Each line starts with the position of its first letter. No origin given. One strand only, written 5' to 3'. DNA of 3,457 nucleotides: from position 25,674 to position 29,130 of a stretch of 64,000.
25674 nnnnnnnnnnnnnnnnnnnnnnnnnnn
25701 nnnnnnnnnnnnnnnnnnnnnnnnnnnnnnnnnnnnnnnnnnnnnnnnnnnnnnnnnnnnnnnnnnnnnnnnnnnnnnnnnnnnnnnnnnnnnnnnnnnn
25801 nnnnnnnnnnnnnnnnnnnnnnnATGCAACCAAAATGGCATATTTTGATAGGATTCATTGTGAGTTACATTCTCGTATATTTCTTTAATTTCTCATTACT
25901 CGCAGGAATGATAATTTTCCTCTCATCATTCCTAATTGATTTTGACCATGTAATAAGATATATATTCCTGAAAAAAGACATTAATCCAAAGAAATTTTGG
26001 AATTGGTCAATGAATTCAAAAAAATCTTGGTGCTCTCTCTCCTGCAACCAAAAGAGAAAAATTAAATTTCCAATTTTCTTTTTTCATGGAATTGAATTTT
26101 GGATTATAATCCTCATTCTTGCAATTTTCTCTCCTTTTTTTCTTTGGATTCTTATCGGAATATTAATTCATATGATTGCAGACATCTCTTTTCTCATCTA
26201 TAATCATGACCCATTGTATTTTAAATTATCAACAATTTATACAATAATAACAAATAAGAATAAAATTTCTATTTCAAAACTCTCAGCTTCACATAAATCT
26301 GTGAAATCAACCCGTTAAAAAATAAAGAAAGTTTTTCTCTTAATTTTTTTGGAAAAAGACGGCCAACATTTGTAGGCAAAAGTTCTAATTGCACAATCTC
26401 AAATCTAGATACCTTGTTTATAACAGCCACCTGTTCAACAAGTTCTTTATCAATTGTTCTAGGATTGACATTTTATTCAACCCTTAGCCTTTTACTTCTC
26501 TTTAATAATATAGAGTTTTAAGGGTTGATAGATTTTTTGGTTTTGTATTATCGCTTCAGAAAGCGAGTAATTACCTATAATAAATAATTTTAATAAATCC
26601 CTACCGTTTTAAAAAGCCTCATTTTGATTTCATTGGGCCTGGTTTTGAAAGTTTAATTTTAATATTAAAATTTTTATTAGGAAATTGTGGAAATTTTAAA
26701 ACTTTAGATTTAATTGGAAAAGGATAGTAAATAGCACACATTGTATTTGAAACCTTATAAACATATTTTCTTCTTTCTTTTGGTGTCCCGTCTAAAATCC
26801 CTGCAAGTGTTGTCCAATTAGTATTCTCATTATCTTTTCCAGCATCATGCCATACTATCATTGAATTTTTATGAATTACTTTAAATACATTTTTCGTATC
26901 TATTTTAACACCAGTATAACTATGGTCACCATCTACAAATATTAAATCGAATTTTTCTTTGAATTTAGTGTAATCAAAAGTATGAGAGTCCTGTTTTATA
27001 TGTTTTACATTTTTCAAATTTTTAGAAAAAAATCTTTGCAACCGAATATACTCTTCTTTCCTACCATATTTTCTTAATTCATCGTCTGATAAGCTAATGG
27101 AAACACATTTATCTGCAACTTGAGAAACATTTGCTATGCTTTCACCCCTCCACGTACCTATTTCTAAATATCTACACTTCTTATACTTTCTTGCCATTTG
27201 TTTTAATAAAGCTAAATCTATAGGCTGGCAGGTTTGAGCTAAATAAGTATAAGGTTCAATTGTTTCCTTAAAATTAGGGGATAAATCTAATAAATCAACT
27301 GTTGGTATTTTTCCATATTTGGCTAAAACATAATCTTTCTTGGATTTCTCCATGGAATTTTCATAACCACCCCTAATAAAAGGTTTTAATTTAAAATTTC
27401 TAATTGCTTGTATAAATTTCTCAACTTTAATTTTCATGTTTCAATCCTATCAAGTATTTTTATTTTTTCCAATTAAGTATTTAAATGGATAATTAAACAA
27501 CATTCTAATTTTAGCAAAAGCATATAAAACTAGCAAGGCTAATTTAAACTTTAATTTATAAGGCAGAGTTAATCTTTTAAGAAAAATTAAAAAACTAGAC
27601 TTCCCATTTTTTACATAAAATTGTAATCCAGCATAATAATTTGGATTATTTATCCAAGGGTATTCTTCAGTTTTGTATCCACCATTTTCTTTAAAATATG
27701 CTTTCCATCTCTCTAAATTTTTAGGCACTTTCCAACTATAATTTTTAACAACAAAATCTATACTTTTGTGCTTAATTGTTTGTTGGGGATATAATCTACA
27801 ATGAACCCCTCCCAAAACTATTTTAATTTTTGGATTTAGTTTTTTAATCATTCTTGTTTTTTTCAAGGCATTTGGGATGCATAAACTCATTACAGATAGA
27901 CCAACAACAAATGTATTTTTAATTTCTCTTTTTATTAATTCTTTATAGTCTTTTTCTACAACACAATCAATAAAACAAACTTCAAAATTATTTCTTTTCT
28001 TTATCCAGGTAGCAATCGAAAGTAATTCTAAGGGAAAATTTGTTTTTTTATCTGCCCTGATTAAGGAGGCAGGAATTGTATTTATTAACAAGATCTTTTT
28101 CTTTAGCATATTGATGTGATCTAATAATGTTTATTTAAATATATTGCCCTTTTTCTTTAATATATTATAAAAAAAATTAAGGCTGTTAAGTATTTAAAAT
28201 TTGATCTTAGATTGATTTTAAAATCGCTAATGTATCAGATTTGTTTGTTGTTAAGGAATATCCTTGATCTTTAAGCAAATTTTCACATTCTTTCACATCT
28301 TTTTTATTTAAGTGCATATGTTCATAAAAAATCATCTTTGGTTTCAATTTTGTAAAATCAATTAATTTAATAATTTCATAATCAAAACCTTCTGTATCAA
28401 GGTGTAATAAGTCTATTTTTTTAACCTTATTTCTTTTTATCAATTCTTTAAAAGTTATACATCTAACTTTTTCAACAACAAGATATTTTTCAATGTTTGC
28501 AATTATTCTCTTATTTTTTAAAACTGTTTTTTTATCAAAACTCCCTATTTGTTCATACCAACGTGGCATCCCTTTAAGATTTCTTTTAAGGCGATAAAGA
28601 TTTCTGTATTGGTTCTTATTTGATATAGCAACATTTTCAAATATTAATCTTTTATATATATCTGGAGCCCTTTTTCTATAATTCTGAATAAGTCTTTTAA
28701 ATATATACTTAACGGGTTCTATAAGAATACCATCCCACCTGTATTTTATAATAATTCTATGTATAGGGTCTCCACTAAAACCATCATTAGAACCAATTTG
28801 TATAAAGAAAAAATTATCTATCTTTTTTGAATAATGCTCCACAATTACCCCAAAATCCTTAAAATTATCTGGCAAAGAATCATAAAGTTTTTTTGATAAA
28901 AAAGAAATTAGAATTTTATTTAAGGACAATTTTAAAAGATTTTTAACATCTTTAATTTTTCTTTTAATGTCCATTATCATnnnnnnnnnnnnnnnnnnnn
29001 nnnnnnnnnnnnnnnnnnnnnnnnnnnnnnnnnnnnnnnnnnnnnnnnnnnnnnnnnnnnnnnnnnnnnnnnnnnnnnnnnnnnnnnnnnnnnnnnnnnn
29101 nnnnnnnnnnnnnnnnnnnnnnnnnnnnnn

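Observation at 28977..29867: GT6-family-like glycosyltransferase (blood-group A/B / alpha-1,3-Gal transferase fold) in an archaeal glycan cluster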

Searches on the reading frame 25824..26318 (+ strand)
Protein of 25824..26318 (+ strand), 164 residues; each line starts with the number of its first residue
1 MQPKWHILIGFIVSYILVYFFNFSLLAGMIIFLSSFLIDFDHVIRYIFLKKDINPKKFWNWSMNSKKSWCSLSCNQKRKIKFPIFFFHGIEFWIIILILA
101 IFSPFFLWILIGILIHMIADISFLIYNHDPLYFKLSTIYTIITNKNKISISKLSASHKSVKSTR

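Call 9: search_protein_families(library=pfam, proteins=[window:25824-26318:+], max_evalue=0.001)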
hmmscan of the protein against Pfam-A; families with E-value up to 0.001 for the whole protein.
window:25824-26318:+ (164 aa): 0 families

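Call 68: search_protein_families(library=pfam, proteins=[window:25824-26318:+], max_evalue=0.01)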
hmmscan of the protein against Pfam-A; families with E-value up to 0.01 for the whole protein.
window:25824-26318:+ (164 aa): 1 family
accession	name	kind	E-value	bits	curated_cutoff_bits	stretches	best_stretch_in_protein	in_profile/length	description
PF04307.19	YdjM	-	0.001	19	29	1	1-121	1-107/176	YdjM inner membrane protein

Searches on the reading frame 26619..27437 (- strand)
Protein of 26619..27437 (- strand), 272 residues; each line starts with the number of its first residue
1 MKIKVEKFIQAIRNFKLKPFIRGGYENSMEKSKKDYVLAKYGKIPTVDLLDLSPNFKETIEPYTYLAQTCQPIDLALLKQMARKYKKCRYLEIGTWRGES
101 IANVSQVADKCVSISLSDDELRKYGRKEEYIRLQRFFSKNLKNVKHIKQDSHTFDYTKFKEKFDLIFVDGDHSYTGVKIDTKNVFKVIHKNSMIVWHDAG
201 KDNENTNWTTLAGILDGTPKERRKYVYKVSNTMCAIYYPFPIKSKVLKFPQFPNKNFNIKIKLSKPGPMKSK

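Call 9: search_protein_families(library=pfam, proteins=[window:26619-27437:-], max_evalue=0.001)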
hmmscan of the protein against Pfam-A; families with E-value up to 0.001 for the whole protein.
window:26619-27437:- (272 aa): 1 family
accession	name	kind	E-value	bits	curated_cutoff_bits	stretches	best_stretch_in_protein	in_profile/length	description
PF13578.12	Methyltransf_24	-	4.6e-15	56.8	26.3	1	91-198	1-104/105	Methyltransferase domain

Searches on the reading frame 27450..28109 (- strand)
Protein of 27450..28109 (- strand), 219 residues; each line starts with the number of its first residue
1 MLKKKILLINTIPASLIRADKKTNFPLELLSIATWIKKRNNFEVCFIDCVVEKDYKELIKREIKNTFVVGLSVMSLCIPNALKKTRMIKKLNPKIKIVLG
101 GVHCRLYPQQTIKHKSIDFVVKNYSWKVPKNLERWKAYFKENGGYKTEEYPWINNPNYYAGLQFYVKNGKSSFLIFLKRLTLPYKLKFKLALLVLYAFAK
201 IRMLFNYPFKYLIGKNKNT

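Call 9: search_protein_families(library=pfam, proteins=[window:27450-28109:-], max_evalue=0.001)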
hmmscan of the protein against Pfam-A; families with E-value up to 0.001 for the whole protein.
window:27450-28109:- (219 aa): 1 family
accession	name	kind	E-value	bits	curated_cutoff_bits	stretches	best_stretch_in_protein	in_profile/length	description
PF02310.24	B12-binding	-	3.4e-11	43.5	32.1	1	25-122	13-110/121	B12 binding domain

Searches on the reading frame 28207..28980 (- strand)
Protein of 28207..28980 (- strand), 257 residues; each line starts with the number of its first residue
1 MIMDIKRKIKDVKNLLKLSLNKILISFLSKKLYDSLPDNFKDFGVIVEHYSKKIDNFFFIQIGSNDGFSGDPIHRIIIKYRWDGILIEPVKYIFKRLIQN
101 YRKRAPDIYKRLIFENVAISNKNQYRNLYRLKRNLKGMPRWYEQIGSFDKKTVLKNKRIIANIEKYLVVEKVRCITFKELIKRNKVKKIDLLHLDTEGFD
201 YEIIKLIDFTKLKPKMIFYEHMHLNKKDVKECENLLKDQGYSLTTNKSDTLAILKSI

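Call 9: search_protein_families(library=pfam, proteins=[window:28207-28980:-], max_evalue=0.001)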
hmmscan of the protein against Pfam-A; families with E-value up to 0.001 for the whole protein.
window:28207-28980:- (257 aa): 1 family
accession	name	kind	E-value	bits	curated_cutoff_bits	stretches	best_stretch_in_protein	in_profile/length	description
PF05050.19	Methyltransf_21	-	1.3e-17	64.9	22.7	1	61-242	1-172/173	Methyltransferase FkbM domain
